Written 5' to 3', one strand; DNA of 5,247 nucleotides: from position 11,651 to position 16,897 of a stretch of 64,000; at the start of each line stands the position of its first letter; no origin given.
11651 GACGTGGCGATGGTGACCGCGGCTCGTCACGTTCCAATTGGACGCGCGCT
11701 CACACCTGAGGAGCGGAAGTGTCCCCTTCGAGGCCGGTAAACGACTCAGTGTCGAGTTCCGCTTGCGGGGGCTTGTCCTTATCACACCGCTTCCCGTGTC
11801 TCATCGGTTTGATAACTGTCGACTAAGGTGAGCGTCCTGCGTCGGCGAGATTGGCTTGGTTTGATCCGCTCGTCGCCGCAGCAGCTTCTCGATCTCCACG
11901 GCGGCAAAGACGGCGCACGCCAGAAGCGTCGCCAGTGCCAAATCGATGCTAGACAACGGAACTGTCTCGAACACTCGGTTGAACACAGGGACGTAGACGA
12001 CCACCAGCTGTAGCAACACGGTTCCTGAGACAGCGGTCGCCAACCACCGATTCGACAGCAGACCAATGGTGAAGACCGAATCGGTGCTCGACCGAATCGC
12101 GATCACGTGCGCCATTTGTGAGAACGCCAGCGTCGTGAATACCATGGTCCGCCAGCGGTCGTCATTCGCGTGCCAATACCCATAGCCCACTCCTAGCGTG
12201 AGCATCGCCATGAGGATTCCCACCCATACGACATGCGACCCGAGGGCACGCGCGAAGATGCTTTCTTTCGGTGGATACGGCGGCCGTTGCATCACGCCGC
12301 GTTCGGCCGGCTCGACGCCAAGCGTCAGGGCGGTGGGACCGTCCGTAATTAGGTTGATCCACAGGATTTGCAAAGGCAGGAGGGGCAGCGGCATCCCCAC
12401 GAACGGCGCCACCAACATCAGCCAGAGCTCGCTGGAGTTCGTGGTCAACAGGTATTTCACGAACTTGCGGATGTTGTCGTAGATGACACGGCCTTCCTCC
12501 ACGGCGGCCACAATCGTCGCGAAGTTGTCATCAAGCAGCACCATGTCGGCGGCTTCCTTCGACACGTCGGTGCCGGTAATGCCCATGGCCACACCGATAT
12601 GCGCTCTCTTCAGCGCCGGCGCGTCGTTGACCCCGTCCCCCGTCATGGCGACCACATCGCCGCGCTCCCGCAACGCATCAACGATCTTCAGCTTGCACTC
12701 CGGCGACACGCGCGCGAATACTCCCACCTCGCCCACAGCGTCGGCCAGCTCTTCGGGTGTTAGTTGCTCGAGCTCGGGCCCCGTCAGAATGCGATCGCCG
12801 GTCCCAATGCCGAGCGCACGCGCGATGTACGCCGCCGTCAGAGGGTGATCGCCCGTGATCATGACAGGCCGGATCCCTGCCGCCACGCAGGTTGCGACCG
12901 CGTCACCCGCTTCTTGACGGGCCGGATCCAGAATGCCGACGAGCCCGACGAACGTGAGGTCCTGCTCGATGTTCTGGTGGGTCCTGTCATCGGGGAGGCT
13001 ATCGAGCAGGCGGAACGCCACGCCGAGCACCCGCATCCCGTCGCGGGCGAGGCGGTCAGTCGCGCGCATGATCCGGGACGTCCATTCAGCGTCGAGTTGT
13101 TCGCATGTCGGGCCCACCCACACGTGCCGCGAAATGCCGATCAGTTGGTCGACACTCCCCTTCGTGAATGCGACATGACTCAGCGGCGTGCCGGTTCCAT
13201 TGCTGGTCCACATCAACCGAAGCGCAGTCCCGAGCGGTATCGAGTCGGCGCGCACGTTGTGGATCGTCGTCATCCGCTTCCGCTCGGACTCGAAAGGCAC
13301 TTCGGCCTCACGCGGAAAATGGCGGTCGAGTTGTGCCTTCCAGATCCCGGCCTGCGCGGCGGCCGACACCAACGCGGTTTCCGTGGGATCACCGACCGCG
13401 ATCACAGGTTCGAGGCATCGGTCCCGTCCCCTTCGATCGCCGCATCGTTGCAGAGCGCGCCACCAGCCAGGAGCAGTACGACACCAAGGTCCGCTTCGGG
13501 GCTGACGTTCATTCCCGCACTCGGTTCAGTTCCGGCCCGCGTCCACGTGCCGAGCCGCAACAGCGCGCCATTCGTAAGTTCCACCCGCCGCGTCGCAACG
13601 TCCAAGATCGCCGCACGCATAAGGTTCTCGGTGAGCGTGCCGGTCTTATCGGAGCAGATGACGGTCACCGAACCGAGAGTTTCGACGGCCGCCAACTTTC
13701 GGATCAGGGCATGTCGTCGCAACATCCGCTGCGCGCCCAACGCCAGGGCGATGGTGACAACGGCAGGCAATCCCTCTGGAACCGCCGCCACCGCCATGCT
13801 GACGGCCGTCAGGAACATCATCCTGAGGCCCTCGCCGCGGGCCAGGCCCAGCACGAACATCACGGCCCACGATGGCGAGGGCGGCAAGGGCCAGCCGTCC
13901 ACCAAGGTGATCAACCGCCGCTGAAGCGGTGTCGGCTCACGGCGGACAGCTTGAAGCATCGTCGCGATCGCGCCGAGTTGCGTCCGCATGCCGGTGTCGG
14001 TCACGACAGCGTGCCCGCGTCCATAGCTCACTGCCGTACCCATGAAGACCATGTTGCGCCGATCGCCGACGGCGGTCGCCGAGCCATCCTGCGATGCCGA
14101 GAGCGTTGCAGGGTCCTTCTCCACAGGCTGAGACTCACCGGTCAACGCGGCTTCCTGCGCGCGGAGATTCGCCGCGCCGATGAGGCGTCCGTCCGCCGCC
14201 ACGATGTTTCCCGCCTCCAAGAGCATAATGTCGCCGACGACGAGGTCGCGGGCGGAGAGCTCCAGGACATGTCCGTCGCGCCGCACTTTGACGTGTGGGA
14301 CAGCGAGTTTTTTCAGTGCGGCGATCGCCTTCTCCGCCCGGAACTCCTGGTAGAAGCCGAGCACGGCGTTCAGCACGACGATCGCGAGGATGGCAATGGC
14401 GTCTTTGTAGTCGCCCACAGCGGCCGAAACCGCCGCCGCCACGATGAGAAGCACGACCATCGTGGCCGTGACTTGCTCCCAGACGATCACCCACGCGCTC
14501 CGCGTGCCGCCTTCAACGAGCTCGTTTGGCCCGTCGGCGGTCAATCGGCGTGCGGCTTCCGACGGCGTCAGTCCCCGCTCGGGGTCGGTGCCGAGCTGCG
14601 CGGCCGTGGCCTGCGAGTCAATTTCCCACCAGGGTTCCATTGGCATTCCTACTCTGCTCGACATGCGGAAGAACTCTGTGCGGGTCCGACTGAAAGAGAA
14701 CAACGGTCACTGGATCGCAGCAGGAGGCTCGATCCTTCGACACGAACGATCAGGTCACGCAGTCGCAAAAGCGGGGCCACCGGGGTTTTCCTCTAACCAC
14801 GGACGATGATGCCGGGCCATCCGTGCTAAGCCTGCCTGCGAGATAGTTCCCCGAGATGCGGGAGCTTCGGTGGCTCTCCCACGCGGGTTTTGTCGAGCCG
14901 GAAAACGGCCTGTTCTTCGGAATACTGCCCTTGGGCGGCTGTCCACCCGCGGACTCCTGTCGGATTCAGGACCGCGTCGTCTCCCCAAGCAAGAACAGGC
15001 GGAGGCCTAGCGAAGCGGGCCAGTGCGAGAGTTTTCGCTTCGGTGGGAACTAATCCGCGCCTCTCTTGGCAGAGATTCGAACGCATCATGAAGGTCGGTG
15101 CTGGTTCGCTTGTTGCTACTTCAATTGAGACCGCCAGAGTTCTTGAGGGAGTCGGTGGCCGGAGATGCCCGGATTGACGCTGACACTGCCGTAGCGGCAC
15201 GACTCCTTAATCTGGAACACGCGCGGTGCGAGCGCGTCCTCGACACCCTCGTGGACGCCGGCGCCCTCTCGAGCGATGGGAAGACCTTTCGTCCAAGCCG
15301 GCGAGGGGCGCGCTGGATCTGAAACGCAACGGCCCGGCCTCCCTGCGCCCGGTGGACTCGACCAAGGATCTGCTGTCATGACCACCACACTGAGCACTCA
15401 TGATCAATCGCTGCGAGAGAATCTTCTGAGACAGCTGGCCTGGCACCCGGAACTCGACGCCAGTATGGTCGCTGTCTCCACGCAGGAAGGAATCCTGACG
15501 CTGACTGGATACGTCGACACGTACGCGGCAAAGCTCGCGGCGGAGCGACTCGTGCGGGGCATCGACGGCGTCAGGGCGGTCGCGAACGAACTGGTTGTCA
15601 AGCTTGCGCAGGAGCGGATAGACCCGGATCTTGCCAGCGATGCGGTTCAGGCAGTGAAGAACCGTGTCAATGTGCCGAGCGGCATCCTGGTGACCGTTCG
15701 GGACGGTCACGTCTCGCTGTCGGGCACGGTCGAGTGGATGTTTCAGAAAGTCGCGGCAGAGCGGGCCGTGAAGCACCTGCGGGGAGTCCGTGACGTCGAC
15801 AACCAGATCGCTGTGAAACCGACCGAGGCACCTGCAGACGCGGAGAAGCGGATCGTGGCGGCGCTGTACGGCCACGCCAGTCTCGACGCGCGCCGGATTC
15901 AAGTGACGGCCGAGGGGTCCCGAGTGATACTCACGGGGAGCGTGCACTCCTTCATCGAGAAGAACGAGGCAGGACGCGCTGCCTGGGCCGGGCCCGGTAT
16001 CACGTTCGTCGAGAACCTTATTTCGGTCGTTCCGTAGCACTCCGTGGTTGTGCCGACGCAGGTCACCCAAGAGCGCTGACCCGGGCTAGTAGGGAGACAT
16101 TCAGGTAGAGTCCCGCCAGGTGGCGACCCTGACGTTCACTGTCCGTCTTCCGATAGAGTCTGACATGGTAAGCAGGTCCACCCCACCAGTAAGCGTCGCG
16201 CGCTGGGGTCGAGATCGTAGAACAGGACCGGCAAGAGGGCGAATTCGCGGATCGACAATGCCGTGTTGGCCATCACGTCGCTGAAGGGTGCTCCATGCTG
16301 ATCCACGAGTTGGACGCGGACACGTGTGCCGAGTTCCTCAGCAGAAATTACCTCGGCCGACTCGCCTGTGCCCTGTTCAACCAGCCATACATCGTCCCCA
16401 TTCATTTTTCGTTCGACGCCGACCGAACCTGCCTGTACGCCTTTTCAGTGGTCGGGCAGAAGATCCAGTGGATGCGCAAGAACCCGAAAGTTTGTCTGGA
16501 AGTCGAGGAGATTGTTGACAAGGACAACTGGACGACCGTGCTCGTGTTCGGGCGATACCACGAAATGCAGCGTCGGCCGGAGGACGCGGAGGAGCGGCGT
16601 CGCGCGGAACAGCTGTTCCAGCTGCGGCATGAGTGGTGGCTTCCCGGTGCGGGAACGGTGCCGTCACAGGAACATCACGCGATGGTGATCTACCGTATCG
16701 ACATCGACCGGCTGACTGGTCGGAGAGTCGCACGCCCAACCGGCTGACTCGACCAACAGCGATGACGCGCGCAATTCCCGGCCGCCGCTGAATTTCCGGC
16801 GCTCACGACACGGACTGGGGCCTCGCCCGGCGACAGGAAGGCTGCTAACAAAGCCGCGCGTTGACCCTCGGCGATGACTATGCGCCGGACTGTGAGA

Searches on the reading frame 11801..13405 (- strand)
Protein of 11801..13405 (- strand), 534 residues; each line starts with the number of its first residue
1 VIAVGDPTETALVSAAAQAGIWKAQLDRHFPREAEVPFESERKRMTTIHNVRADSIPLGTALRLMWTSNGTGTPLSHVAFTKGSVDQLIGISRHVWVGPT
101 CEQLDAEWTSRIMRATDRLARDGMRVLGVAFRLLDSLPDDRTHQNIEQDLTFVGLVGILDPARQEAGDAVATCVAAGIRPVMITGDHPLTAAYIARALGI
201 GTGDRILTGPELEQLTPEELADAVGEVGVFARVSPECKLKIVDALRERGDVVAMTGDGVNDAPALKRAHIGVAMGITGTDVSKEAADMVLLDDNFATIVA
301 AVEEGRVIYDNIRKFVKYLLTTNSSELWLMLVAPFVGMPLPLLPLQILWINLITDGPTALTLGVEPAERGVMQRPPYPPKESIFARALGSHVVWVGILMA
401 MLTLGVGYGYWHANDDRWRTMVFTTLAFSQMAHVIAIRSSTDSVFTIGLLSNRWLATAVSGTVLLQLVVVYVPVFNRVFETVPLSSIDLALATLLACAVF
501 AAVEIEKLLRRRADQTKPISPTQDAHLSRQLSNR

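Call 24: search_protein_families(library=pfam, proteins=[window:11801-13405:-], max_evalue=0.001)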
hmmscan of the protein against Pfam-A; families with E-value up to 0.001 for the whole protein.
window:11801-13405:- (534 aa): 5 families
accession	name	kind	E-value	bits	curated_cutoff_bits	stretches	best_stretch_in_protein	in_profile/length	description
PF00689.26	Cation_ATPase_C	-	1.7e-56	191.2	27.3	1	339-509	1-175/175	Cation transporting ATPase, C-terminus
PF13246.12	Cation_ATPase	-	2.6e-15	56.6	21.7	1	3-94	19-90/91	Cation transport ATPase (P-type)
PF00702.32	Hydrolase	-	5e-15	56.8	26.4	1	147-269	85-191/191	haloacid dehalogenase-like hydrolase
PF08282.18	Hydrolase_3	-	0.00047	20.4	20.9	0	250-296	204-249/255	haloacid dehalogenase-like hydrolase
PF12710.13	HAD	-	0.00053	20.9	27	0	153-266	84-189/189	haloacid dehalogenase-like hydrolase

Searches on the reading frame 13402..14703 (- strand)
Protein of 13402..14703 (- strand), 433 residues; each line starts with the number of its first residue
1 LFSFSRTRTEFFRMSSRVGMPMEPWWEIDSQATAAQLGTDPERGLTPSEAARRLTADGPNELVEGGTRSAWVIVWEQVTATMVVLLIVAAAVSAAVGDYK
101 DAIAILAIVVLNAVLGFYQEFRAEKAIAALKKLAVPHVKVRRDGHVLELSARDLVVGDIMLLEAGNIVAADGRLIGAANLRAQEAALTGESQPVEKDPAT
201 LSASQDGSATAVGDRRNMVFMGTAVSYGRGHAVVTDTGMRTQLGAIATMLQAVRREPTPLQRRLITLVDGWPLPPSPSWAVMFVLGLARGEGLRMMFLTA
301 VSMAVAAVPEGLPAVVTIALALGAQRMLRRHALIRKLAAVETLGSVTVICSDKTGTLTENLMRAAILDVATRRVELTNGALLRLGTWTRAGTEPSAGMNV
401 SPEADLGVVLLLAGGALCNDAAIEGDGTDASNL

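Call 24: search_protein_families(library=pfam, proteins=[window:13402-14703:-], max_evalue=0.001)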
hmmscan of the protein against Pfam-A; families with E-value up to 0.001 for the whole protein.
window:13402-14703:- (433 aa): 2 families
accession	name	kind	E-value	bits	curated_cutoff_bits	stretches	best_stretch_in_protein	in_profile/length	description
PF00122.25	E1-E2_ATPase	-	7.4e-45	153.1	28.1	1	133-330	2-181/181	E1-E2 ATPase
PF00690.31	Cation_ATPase_N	-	2.2e-19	69.3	20.4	1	25-93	1-69/69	Cation transporter/ATPase, N-terminus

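Call 38: search_protein_families(library=ncbifam, proteins=[window:13402-14703:-], max_evalue=0.0001)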
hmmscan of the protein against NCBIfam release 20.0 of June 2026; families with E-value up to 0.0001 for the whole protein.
window:13402-14703:- (433 aa): 18 families
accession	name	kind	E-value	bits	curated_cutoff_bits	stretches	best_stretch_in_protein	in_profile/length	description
TIGR01522.1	ATPase-IIA2_Ca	equivalog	3.5e-80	269.9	798.3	1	30-365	9-338/854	calcium-transporting P-type ATPase, PMR1-type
TIGR01116.1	ATPase-IIA1_Ca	equivalog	7.5e-70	236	703.4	1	75-374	2-293/799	calcium-translocating P-type ATPase, SERCA-type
TIGR01647.1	ATPase-IIIA_H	equivalog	1.4e-66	225.2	615.5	1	44-363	1-303/755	plasma-membrane proton-efflux P-type ATPase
TIGR01523.1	ATPase-IID_K-Na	equivalog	1.4e-64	218.2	645.05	2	32-252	14-232/997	potassium/sodium efflux P-type ATPase, fungal-type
TIGR01524.1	ATPase-IIIB_Mg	equivalog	1.8e-57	194.9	610.75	1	37-372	27-363/867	magnesium-translocating P-type ATPase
TIGR01517.1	ATPase-IIB_Ca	equivalog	2.8e-55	187.9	507.05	1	30-363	41-377/882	calcium-translocating P-type ATPase, PMCA-type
TIGR01106.1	ATPase-IIC_X-K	subfamily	1.8e-53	181.7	946.1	1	31-367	23-365/997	Na,H/K antiporter P-type ATPase subunit alpha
NF011702.0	PRK15122.1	subfamily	5e-50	170.3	975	1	31-369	37-397/907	magnesium-translocating P-type ATPase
TIGR01494.1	ATPase_P-type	subfamily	1.3e-39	135.9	62.3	2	281-365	149-230/478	HAD-IC family P-type ATPase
TIGR01525.1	ATPase-IB_hvy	subfamily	1.7e-30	106.4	346.25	1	82-366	1-268/560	heavy metal translocating P-type ATPase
TIGR01657.1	P-ATPase-V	hypoth_equivalog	1.6e-29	102.1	618.25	1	41-365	136-467/1055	ATP13A2 family polyamine export P-type ATPase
TIGR01512.1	ATPase-IB2_Cd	subfamily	5.3e-24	84.8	313.5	1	84-363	3-251/494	cadmium family heavy metal-translocating P-type ATPase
TIGR01511.1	ATPase-IB1_Cu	subfamily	7.7e-16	58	397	1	91-363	33-278/542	copper-translocating P-type ATPase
NF008262.1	PRK11033.1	equivalog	8.3e-16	57.6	1005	2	79-198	175-293/731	zinc/cadmium/mercury/lead-transporting ATPase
NF033775.1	P_type_ZntA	exception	7.5e-13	47.7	1240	1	81-199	182-299/732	Zn(II)/Cd(II)/Pb(II) translocating P-type ATPase ZntA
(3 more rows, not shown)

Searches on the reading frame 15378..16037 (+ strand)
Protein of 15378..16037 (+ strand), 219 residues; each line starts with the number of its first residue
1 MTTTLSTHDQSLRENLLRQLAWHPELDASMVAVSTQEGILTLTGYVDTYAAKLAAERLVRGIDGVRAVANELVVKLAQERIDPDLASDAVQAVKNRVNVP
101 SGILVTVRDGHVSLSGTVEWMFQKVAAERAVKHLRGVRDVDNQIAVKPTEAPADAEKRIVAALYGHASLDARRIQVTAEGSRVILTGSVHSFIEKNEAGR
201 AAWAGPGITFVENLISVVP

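Call 61: search_protein_families(library=pfam, proteins=[window:15378-16037:+], max_evalue=1)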
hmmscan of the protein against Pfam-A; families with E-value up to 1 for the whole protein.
window:15378-16037:+ (219 aa): 5 families
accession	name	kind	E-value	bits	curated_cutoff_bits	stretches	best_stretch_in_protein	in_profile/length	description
PF04972.22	BON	-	1.6e-41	140.9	27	3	9-75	2-68/69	BON domain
PF16693.10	Yop-YscD_ppl_1st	-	0.019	15.1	24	1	35-55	25-45/62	YscD/CdsD-like Bon-like domain 1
PF00712.24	DNA_pol3_beta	-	0.081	13.5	24.4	1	88-127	16-57/120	DNA polymerase III beta subunit, N-terminal domain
PF21934.1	Yop-YscD_ppl_3rd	-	0.085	13.1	24.3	0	173-189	18-34/64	YscD/CdsD-like Bon-like domain 3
PF00699.25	Urease_beta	-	0.09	13.2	25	0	170-198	18-46/98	Urease beta subunit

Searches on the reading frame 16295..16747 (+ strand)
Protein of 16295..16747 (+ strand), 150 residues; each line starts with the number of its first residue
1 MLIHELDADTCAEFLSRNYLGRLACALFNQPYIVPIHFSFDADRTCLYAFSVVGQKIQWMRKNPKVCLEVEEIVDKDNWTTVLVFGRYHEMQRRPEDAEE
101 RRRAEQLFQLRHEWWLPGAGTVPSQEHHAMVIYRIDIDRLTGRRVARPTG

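Call 24: search_protein_families(library=pfam, proteins=[window:16295-16747:+], max_evalue=0.001)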
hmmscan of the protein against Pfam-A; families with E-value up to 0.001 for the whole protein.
window:16295-16747:+ (150 aa): 2 families
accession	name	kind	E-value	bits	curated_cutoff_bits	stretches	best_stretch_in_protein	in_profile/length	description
PF12900.13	Pyridox_ox_2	-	3.4e-19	69.6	27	1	7-144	1-140/140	Pyridoxamine 5'-phosphate oxidase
PF01243.27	PNPOx_N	-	3.5e-05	24.6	28.1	1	9-109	3-95/120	Pyridoxamine 5'-phosphate oxidase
